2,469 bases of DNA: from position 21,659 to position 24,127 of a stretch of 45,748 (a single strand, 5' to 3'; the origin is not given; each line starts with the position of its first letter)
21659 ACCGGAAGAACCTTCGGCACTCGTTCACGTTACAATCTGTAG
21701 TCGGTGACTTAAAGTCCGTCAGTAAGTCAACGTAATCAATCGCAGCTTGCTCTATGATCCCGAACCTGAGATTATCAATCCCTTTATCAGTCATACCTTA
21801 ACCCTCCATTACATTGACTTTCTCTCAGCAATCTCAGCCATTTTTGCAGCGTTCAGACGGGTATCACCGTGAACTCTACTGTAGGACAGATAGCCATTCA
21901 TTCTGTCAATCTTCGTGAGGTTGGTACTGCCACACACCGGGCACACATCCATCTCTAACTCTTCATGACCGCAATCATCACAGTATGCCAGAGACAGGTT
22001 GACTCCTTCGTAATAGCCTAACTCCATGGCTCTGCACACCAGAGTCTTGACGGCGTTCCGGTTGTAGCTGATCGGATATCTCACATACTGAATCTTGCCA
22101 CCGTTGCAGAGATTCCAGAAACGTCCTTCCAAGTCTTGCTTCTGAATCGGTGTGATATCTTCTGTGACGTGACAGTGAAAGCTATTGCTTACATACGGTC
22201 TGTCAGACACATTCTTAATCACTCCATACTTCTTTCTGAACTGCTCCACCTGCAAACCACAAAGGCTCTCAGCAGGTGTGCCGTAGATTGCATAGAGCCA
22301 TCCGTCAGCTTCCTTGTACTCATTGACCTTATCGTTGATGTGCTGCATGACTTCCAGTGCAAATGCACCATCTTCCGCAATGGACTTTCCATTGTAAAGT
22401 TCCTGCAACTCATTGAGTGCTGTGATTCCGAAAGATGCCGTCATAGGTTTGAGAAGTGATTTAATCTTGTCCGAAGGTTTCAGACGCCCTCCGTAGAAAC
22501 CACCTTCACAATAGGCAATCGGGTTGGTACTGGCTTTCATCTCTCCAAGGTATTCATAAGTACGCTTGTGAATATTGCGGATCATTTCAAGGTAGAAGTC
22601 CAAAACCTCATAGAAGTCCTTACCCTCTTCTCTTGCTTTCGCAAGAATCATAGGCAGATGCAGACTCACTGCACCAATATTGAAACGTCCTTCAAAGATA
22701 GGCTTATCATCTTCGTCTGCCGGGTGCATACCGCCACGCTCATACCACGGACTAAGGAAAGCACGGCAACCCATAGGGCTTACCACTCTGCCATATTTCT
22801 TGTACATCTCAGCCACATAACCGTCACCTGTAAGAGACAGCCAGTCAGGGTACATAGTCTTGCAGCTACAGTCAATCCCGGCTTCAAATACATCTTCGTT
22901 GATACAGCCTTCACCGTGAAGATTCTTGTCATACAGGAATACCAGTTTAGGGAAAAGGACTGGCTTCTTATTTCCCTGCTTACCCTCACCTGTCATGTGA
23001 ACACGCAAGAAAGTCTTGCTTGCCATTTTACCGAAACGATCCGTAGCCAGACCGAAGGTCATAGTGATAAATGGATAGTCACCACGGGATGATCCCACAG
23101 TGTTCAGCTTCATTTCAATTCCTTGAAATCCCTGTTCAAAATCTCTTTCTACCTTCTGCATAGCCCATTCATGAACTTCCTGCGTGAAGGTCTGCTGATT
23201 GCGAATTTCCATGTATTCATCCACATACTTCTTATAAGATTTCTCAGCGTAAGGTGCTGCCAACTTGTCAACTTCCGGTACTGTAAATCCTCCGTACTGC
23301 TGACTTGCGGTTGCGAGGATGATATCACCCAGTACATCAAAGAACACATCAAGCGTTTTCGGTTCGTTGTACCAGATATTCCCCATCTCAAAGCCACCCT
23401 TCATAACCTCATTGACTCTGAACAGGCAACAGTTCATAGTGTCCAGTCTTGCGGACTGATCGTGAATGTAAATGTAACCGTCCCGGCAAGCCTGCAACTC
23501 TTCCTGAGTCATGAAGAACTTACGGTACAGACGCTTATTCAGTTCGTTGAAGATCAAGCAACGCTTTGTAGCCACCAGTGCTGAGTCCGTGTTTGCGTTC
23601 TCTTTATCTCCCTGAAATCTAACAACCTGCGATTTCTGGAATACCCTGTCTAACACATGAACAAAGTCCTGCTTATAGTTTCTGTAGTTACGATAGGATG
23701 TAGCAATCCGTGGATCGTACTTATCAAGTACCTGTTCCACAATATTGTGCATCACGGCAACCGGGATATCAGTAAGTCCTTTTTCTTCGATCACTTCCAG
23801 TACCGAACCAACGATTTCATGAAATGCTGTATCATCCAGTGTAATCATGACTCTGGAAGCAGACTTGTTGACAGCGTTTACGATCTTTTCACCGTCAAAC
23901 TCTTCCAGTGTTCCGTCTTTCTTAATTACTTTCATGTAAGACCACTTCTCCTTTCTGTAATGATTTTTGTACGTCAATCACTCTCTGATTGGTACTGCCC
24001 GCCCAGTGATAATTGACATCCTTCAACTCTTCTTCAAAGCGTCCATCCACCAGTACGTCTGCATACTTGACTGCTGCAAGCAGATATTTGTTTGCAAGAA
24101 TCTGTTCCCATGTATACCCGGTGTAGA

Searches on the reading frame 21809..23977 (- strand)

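Call 13: search_protein_families(library=phrogs, proteins=[window:21809-23977:-], max_evalue=0.001)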
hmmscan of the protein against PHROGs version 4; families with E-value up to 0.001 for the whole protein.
window:21809-23977:- (722 aa): 4 families
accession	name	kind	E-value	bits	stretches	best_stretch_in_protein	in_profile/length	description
phrog_487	-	moron, auxiliary metabolic gene and host takeover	6.9e-232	772.6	1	14-721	3-711/718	NrdD-like anaerobic ribonucleotide reductase large subunit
phrog_4218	-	DNA, RNA and nucleotide metabolism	3.3e-101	339.7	1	398-721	7-331/333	anaerobic ribonucleoside reductase large subunit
phrog_26446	-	DNA, RNA and nucleotide metabolism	1.8e-32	113.3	2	561-693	226-366/761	anaerobic ribonucleoside reductase large subunit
phrog_29160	-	DNA, RNA and nucleotide metabolism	2.9e-32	113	1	569-719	2-152/158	anaerobic ribonucleoside reductase large subunit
